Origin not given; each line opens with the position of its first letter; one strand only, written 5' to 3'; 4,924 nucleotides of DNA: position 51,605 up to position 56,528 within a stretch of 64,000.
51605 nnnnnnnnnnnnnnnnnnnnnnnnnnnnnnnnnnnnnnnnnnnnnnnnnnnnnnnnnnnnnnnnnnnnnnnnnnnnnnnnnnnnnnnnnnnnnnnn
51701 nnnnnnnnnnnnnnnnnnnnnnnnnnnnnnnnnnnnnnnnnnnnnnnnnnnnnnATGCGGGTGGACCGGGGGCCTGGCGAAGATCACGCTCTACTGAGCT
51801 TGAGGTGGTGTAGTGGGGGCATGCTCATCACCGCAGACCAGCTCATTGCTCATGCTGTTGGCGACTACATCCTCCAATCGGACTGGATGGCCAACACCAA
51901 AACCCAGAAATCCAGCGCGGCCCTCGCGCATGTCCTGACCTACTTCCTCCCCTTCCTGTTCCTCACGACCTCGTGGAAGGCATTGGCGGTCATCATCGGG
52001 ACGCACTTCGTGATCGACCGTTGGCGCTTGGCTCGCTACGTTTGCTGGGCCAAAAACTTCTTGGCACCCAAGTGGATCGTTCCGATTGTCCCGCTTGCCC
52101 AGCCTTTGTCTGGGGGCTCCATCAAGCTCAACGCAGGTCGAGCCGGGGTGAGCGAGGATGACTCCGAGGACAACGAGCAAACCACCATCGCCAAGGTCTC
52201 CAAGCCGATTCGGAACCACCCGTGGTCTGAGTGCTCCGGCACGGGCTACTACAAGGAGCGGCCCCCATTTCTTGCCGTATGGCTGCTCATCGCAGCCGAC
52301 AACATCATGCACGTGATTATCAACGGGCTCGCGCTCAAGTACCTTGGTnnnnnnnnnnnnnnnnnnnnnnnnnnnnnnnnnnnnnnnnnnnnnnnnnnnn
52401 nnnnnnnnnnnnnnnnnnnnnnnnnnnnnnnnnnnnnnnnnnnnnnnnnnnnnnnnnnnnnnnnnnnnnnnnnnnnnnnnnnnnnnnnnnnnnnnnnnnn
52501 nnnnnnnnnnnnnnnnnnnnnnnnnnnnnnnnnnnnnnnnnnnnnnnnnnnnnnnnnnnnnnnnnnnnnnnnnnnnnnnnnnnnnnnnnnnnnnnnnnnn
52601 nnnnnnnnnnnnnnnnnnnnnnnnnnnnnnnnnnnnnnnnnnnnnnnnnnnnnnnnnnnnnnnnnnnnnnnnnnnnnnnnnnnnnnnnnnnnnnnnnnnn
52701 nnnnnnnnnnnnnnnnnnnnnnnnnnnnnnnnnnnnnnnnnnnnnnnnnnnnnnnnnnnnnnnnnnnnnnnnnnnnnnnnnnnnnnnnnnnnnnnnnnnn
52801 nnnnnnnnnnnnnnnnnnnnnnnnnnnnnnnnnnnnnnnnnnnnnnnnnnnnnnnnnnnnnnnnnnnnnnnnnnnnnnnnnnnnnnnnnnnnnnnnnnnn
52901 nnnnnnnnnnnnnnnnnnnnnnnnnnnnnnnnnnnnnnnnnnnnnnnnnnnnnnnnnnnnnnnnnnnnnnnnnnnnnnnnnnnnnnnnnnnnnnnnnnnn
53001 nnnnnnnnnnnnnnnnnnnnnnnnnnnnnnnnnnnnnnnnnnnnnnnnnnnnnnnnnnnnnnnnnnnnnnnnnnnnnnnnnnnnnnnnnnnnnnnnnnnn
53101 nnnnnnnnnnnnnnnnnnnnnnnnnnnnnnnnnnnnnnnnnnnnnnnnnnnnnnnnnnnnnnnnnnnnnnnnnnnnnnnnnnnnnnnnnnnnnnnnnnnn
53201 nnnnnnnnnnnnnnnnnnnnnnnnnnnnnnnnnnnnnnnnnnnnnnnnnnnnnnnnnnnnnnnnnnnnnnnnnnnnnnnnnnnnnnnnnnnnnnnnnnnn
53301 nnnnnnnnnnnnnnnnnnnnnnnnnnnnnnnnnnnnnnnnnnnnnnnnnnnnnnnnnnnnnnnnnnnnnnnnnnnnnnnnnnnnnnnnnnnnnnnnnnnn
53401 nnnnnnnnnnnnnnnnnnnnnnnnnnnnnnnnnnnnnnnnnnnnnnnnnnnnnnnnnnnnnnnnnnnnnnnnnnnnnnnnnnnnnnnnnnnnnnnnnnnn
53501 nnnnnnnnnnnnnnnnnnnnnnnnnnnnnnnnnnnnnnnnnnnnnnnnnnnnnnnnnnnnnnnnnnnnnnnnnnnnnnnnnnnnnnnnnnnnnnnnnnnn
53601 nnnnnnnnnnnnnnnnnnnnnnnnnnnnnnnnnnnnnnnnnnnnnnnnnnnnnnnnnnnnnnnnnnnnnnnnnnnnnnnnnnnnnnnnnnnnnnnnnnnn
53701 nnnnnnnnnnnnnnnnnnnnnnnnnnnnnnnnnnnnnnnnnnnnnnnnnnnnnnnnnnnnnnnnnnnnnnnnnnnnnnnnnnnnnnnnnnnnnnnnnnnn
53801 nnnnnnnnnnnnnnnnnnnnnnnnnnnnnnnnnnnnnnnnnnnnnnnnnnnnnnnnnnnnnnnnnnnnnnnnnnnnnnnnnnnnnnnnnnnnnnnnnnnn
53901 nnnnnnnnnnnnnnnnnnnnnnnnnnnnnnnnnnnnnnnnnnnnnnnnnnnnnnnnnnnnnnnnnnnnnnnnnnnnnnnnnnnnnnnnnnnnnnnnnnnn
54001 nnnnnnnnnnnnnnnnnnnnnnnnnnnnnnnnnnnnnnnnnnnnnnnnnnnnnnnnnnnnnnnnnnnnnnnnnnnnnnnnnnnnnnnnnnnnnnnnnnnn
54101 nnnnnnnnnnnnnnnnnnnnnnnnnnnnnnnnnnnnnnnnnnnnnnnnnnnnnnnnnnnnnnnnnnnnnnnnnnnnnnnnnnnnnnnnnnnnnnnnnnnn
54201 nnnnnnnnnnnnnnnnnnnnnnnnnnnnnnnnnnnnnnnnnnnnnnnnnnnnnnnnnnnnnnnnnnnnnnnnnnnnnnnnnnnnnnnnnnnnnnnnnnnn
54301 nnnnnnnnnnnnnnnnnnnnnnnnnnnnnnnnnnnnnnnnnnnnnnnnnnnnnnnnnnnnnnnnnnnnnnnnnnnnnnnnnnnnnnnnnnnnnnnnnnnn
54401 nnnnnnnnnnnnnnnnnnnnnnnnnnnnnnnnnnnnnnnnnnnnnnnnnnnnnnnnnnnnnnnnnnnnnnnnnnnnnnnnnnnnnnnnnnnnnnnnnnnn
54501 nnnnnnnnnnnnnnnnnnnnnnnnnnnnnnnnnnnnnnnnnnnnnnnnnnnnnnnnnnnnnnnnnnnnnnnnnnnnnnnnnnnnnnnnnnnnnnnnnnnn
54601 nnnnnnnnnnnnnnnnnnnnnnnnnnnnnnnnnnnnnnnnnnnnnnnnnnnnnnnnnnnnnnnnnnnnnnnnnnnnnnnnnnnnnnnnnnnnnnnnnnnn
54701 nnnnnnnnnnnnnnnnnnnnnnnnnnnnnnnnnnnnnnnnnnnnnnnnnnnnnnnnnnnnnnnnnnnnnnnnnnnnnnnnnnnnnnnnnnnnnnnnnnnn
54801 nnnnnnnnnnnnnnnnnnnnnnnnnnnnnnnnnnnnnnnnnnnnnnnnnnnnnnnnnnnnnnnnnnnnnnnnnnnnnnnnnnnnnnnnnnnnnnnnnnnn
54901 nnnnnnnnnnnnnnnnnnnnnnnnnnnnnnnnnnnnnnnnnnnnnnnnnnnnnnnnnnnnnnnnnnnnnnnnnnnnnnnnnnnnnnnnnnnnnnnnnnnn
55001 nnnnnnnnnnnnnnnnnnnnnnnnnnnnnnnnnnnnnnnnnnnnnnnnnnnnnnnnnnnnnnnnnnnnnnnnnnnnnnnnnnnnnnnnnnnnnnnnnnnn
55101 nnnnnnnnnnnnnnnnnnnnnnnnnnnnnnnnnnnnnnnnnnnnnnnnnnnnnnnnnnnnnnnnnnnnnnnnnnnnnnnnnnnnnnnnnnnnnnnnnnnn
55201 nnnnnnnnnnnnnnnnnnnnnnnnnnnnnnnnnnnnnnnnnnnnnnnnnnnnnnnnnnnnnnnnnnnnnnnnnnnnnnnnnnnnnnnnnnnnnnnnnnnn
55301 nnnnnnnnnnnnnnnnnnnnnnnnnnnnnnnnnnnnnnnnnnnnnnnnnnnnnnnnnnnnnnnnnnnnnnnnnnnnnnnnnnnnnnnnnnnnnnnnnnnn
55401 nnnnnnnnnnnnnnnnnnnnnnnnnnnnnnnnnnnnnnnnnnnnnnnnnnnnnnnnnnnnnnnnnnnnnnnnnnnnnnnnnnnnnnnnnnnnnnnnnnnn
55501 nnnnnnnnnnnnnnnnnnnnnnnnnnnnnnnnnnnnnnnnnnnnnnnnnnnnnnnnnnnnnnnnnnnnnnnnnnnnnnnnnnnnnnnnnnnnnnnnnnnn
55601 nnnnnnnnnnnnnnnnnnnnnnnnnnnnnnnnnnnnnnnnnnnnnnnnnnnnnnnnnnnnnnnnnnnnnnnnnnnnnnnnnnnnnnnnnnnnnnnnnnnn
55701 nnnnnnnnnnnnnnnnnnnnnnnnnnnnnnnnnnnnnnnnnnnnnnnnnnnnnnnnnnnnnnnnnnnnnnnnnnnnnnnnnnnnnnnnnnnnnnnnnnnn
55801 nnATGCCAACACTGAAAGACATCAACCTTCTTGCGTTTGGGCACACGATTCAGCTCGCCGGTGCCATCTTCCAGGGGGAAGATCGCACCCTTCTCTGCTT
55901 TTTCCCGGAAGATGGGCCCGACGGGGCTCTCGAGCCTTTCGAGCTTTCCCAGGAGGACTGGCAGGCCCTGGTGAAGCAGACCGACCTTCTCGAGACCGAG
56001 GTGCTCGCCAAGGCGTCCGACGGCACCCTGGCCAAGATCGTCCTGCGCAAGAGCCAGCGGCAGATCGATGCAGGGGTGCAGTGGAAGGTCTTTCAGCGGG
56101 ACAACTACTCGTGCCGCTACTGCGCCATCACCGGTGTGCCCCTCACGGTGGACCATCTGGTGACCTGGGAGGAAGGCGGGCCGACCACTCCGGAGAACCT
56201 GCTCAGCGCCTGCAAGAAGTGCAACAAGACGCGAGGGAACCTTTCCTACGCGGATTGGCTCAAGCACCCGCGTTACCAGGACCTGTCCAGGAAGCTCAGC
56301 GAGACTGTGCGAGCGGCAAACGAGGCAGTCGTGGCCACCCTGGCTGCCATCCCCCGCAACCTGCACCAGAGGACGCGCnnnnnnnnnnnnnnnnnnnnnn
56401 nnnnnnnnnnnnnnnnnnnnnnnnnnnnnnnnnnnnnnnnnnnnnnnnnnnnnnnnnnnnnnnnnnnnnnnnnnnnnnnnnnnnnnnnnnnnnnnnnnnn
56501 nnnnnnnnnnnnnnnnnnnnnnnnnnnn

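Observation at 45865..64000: Possible phage RNA repair/end-healing set: HNH-RNA-ligase fusion, Tpt1 and a PP-lambda-type phosphoesterase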

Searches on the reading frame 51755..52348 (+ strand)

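Call 78: search_protein_families(library=pfam, proteins=[window:51755-52348:+], max_evalue=0.01)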
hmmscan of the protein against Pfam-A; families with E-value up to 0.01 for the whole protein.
window:51755-52348:+ (198 aa): 1 family
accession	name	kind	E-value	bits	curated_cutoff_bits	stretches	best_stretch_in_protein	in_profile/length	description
PF11750.13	DUF3307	-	3.1e-10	40.6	23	1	27-93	3-79/127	Protein of unknown function (DUF3307)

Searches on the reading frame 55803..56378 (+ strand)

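Call 5: search_protein_families(library=pfam, proteins=[window:55803-56378:+], max_evalue=0.01)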
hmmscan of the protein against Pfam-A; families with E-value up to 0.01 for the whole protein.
window:55803-56378:+ (192 aa): 2 families
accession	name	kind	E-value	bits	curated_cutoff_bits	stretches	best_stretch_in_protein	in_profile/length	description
PF01844.29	HNH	-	1.1e-11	45.1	21.4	1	104-146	1-46/47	HNH endonuclease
PF14279.12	HNH_5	-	5.2e-05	23.5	27.5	1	104-146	1-45/56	HNH endonuclease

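Call 82: search_protein_families(library=phrogs, proteins=[window:55803-56378:+], max_evalue=0.001)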
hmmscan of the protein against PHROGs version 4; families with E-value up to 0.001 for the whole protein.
window:55803-56378:+ (192 aa): 25 families
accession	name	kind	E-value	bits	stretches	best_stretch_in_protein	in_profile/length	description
phrog_2214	-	DNA, RNA and nucleotide metabolism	1.1e-14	55.4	1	82-169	172-259/429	HNH endonuclease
phrog_16726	-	DNA, RNA and nucleotide metabolism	1.3e-14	55.6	1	75-152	69-148/308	HNH endonuclease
phrog_14314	-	DNA, RNA and nucleotide metabolism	7.3e-14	53.7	1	92-146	7-63/252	HNH endonuclease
phrog_2118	-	DNA, RNA and nucleotide metabolism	1.7e-12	48.5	1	58-162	140-239/301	HNH endonuclease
phrog_589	-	DNA, RNA and nucleotide metabolism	5.5e-11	43.5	1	94-177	84-171/179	HNH endonuclease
phrog_144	-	DNA, RNA and nucleotide metabolism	5.1e-10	40.3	1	82-169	60-153/175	HNH endonuclease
phrog_7785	-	DNA, RNA and nucleotide metabolism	1.3e-09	39.2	1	86-157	55-127/147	HNH endonuclease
phrog_8660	-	DNA, RNA and nucleotide metabolism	1.5e-09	39.2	1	79-156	102-188/196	HNH endonuclease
phrog_5718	-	DNA, RNA and nucleotide metabolism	2.2e-09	37.8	1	90-162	117-191/394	HNH endonuclease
phrog_333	-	DNA, RNA and nucleotide metabolism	1.1e-08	36.4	1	88-143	21-77/138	HNH endonuclease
phrog_16986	-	unknown function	1.9e-08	35.2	1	86-151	5-74/248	-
phrog_1271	-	DNA, RNA and nucleotide metabolism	1.9e-08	35.1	1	86-157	250-326/361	HNH endonuclease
phrog_7370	-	DNA, RNA and nucleotide metabolism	4.4e-08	34.2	1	82-145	22-84/115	HNH endonuclease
phrog_9545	-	DNA, RNA and nucleotide metabolism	6.5e-08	33.5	1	75-154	84-174/206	HNH endonuclease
phrog_338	-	DNA, RNA and nucleotide metabolism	8.3e-08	33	1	89-158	202-273/340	HNH endonuclease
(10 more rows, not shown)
